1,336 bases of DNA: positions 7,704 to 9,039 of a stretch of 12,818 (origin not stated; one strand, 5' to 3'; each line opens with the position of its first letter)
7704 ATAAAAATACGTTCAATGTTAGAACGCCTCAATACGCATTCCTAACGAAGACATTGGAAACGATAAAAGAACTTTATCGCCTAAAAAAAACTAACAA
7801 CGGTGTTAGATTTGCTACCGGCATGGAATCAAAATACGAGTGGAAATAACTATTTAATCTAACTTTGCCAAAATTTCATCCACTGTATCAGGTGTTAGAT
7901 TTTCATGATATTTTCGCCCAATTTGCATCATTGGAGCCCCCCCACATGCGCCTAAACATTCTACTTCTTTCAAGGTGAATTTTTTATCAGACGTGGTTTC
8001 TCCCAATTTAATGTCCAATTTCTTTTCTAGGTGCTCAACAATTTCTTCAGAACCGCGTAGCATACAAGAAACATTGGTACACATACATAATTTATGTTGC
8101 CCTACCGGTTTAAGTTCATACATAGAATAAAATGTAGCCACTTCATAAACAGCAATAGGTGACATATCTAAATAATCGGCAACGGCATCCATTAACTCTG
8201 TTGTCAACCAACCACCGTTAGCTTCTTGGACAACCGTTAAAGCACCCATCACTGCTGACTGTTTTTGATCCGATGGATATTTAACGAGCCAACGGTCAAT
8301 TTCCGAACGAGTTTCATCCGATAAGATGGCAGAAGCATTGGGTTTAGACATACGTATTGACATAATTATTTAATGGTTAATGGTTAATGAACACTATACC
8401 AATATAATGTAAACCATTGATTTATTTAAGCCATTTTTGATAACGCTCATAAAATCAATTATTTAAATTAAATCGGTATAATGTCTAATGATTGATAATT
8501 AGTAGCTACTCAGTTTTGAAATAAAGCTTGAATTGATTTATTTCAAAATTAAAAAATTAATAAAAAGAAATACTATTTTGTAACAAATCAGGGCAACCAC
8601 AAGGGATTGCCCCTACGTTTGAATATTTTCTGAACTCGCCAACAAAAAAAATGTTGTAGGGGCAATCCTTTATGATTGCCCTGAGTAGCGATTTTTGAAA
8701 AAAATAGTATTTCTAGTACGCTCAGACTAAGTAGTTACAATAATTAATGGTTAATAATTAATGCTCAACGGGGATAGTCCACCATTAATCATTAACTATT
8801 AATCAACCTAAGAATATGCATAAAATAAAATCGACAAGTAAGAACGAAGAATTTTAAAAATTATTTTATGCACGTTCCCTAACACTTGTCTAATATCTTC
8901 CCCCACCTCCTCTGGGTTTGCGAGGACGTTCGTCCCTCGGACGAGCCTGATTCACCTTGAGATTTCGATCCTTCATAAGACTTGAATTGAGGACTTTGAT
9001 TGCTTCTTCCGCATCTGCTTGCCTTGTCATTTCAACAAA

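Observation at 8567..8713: Palindromic MITE-like element whose terminal inverted repeats also occur fused back-to-back at 2415..2444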

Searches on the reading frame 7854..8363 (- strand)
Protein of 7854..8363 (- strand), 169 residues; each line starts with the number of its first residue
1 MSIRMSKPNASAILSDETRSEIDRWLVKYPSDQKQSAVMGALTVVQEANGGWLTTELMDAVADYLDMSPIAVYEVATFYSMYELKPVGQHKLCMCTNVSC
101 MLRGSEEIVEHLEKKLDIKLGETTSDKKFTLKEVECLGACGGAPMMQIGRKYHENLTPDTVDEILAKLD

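Call 7: search_protein_families(library=pfam, proteins=[window:7854-8363:-])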
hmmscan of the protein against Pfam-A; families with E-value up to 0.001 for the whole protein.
window:7854-8363:- (169 aa): 1 family
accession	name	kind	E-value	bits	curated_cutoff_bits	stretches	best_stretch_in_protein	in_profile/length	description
PF01257.25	2Fe-2S_thioredx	-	2.1e-55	187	24.8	1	23-168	2-144/145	Thioredoxin-like [2Fe-2S] ferredoxin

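Call 10: find_encoding_contigs(protein=window:7854-8363:-, flank=10000, max_places=6)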
Protein window:7854-8363:- (169 aa): 4 contigs read that carry it; 3 places shown.
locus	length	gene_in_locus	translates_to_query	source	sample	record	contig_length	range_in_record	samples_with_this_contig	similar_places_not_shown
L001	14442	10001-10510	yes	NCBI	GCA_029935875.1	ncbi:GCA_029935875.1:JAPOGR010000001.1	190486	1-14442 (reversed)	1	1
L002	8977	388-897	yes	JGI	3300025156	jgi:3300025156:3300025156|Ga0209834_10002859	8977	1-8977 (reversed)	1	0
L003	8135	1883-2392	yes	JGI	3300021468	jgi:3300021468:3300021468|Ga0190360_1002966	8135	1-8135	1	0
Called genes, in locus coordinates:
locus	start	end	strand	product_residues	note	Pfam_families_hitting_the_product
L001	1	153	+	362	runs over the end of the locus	PF02463:SMC_N (weak), PF11398:DUF2813 (faint), PF13175:AAA_15, PF13476:AAA_23 (weak), PF13555:AAA_29 (weak), PF13304:AAA_21, PF13175:AAA_15, PF12476:DUF3696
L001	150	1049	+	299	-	-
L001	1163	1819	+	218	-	PF00329:Complex1_30kDa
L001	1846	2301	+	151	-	PF07007:LprI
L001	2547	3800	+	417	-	PF00346:Complex1_49kDa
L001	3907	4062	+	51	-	PF13711:DUF4160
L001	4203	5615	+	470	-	PF01385:OrfB_IS605, PF07282:Cas12f1-like_TNB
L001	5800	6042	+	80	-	PF10387:DUF2442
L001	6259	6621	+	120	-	PF11429:Colicin_D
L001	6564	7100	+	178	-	PF09204:Colicin_immun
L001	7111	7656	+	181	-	PF01957:NfeD (faint)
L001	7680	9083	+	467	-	PF01145:Band_7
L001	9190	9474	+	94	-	PF00076:RRM_1, PF13893:RRM_5 (weak), PF28442:DUF8400 (weak)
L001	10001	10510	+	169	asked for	PF01257:2Fe-2S_thioredx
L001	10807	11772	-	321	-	-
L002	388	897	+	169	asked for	PF01257:2Fe-2S_thioredx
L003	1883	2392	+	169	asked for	PF01257:2Fe-2S_thioredx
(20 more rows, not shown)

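Call 71: find_homologous_proteins(query=window:7854-8363:-, max_evalue=1e-30)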
Query window:7854-8363:- (169 aa): 7969 proteins with E <= 1e-30 among 8000 candidates; the best 120 are listed.
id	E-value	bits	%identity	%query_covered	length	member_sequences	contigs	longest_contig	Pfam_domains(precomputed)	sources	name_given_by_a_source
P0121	1.4e-107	374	100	100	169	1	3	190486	PF01257.26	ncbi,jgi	-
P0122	4.3e-105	366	100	98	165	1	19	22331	PF01257.26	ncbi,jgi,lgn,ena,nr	ncbi:MAG: NADH-quinone oxidoreductase subunit NuoE [Gammaproteobacteria bacterium]|nr:MAG: NADH-quin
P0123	1.4e-100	352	93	100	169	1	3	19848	PF01257.26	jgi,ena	-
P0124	5.2e-100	350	93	100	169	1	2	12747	PF01257.26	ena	-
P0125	1.9e-93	328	88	98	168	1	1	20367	PF01257.26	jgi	-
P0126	2.8e-93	328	86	100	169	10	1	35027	PF01257.26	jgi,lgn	jgi:NADH-quinone oxidoreductase subunit E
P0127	2.8e-93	328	86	100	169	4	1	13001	PF01257.26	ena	-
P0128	3.0e-93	328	86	100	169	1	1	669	PF01257.26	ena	-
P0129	4.9e-93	327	87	98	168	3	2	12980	PF01257.26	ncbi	-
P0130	1.8e-92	325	87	98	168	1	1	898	PF01257.26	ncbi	-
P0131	2.0e-92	325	86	100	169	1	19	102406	PF01257.26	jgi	jgi:NADH-quinone oxidoreductase subunit E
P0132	5.5e-92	324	84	100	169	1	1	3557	PF01257.26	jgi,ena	-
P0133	5.9e-92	323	85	99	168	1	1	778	PF01257.26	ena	-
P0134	5.9e-92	323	85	99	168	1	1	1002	PF01257.26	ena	-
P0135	1.4e-91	322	83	100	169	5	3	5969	PF01257.26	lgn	-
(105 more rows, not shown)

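Call 72: find_encoding_contigs(protein=P0123, flank=5000, max_places=3)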
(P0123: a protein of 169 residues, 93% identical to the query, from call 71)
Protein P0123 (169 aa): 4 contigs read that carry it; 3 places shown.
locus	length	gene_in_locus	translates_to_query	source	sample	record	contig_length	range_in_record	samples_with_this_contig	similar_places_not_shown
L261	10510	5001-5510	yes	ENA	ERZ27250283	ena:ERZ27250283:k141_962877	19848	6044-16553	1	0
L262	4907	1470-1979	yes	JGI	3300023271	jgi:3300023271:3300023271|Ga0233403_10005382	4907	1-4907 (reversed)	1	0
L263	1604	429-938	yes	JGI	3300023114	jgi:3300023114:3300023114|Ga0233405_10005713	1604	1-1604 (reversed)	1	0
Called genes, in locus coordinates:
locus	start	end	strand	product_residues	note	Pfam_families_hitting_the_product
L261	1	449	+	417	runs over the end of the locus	PF00346:Complex1_49kDa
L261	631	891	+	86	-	PF05016:ParE_toxin (weak)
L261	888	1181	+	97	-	PF01381:HTH_3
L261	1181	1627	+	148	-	PF11429:Colicin_D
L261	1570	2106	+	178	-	PF09204:Colicin_immun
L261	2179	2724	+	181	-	PF01957:NfeD (faint)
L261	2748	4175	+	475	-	PF01145:Band_7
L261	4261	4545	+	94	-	PF00076:RRM_1, PF13893:RRM_5 (weak), PF28442:DUF8400 (weak)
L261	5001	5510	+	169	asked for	PF01257:2Fe-2S_thioredx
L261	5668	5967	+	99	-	-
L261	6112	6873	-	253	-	PF00005:ABC_tran, PF13304:AAA_21 (weak)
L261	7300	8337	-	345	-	PF01882:DUF58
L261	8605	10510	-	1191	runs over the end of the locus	PF13229:Beta_helix, PF05048:NosD (weak)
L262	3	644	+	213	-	?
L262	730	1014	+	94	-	PF00076:RRM_1, PF13893:RRM_5 (weak), PF28442:DUF8400 (weak)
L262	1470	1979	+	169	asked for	PF01257:2Fe-2S_thioredx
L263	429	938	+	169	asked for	PF01257:2Fe-2S_thioredx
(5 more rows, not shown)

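Call 73: find_encoding_contigs(protein=P0125, flank=5000, max_places=2)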
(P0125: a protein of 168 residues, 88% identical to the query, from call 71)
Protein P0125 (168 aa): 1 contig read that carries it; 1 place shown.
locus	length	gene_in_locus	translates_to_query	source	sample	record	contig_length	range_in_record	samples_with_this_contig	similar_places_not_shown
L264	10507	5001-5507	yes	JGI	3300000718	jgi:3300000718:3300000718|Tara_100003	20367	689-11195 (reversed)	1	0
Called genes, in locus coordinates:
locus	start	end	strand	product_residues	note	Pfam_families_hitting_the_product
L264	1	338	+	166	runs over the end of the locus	PF08245:Mur_ligase_M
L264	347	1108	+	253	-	PF08245:Mur_ligase_M, PF02875:Mur_ligase_C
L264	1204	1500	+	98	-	-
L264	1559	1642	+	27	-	-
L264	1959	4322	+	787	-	PF00139:Lectin_legB, PF02333:Phytase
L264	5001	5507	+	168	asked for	PF01257:2Fe-2S_thioredx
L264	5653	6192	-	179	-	-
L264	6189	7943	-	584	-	PF03169:OPT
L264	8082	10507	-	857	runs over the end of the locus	PF02861:Clp_N, PF13191:AAA_16 (weak), PF00004:AAA, PF17871:AAA_lid_9, PF00004:AAA, PF07724:AAA_2, PF07728:AAA_5, PF10431:ClpB_D2-small, +4 more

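Call 74: find_encoding_contigs(protein=P0131, flank=5000, max_places=2)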
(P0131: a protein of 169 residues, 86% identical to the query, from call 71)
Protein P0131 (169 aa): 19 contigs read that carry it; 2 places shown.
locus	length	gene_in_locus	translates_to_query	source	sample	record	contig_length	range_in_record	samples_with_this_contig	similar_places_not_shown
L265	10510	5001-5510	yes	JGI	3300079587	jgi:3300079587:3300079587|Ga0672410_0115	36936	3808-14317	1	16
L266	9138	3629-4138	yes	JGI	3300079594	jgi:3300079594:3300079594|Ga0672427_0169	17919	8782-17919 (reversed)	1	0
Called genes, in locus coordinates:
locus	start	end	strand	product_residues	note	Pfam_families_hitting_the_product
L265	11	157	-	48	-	-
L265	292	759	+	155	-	PF01661:Macro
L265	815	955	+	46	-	-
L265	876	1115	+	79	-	-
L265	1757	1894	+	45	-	-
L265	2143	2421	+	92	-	PF00076:RRM_1, PF22976:RRM_10 (weak)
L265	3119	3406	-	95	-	-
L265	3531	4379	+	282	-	PF01209:Ubie_methyltran, PF02353:CMAS, PF03848:TehB, PF05175:MTS, PF13489:Methyltransf_23, PF13847:Methyltransf_31, PF08241:Methyltransf_11, PF08242:Methyltransf_12, +5 more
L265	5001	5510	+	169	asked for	PF01257:2Fe-2S_thioredx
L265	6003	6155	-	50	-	-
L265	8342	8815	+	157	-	PF10027:DUF2269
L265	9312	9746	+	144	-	PF10027:DUF2269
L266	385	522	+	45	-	-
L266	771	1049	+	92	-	PF00076:RRM_1, PF22976:RRM_10 (weak)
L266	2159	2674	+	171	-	PF01209:Ubie_methyltran, PF02353:CMAS, PF05724:TPMT, PF13489:Methyltransf_23, PF03848:TehB, PF05175:MTS, PF13847:Methyltransf_31, PF13649:Methyltransf_25, +5 more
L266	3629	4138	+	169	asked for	PF01257:2Fe-2S_thioredx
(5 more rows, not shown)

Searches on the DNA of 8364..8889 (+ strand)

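Call 11: search_dna_similar(query=window:8560-8720:+, collection=plasmids, mode=distant, max_evalue=0.01, max_rows=40)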
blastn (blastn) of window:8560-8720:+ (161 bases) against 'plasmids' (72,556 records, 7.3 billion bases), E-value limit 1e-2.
No match.
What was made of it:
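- Tried and rejected: A blastn search with the 161-nt unit found no match (call 11).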

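Call 25: search_rna_families(source=window, start=8364, end=8889, threshold=evalue, max_evalue=10, show_alignments=2)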
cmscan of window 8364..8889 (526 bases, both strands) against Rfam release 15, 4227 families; matches with E-value up to 10: 18.
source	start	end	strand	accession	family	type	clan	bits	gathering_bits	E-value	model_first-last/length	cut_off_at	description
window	8583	8689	-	RF03843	MIR2600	Gene; miRNA;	-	29.9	98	0.00055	1-85/85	no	MIR2600 microRNA precursor family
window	8589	8681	-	RF04106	mir-1303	Gene; miRNA;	-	27.5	107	0.0043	1-85/85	no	mir-1303 microRNA precursor family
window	8587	8684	+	RF02516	MIR393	Gene; miRNA;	-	26.3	60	0.0018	1-126/126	no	mir-393 microRNA precursor family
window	8581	8692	+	RF03674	MIR5387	Gene; miRNA;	-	23.3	69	0.03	1-96/96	no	MIR5387 microRNA precursor family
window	8536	8686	+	RF04182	GibS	Gene; sRNA;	-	20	115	2.2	1-142/142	no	GibS sRNA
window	8735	8810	-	RF03583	MIR781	Gene; miRNA;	-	18.3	88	1.3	1-94/94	no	MIR781 microRNA precursor family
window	8594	8676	-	RF03709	MIR1878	Gene; miRNA;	-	17.9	70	1.6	1-100/100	no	MIR1878 microRNA precursor family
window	8514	8684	-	RF02578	tsr25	Gene; sRNA;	-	16.8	63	0.32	1-181/181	no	S. aureus tsr25 small RNA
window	8592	8678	-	RF00689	MIR390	Gene; miRNA;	-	16.2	77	2.5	16-108/121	no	MIR390 microRNA precursor family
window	8736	8811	+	RF03583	MIR781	Gene; miRNA;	-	16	88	5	1-94/94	no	MIR781 microRNA precursor family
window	8390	8483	-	RF03709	MIR1878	Gene; miRNA;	-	16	70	5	1-100/100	no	MIR1878 microRNA precursor family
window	8527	8622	-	RF02821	V_IGR5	Gene; sRNA;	-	16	75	8.9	1-114/114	no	Vibrio RNA IGR5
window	8391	8482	-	RF03621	MIR4245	Gene; miRNA;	-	15.8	74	6.8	1-128/128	no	MIR4245 microRNA precursor family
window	8409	8477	+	RF01520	CC0734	Gene; sRNA;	-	15.2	45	7.1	1-95/95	no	caulobacter sRNA CC0734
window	8397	8478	-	RF04145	MIR8706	Gene; miRNA;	-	14.5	95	9.7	1-101/101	no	MIR8706 microRNA precursor family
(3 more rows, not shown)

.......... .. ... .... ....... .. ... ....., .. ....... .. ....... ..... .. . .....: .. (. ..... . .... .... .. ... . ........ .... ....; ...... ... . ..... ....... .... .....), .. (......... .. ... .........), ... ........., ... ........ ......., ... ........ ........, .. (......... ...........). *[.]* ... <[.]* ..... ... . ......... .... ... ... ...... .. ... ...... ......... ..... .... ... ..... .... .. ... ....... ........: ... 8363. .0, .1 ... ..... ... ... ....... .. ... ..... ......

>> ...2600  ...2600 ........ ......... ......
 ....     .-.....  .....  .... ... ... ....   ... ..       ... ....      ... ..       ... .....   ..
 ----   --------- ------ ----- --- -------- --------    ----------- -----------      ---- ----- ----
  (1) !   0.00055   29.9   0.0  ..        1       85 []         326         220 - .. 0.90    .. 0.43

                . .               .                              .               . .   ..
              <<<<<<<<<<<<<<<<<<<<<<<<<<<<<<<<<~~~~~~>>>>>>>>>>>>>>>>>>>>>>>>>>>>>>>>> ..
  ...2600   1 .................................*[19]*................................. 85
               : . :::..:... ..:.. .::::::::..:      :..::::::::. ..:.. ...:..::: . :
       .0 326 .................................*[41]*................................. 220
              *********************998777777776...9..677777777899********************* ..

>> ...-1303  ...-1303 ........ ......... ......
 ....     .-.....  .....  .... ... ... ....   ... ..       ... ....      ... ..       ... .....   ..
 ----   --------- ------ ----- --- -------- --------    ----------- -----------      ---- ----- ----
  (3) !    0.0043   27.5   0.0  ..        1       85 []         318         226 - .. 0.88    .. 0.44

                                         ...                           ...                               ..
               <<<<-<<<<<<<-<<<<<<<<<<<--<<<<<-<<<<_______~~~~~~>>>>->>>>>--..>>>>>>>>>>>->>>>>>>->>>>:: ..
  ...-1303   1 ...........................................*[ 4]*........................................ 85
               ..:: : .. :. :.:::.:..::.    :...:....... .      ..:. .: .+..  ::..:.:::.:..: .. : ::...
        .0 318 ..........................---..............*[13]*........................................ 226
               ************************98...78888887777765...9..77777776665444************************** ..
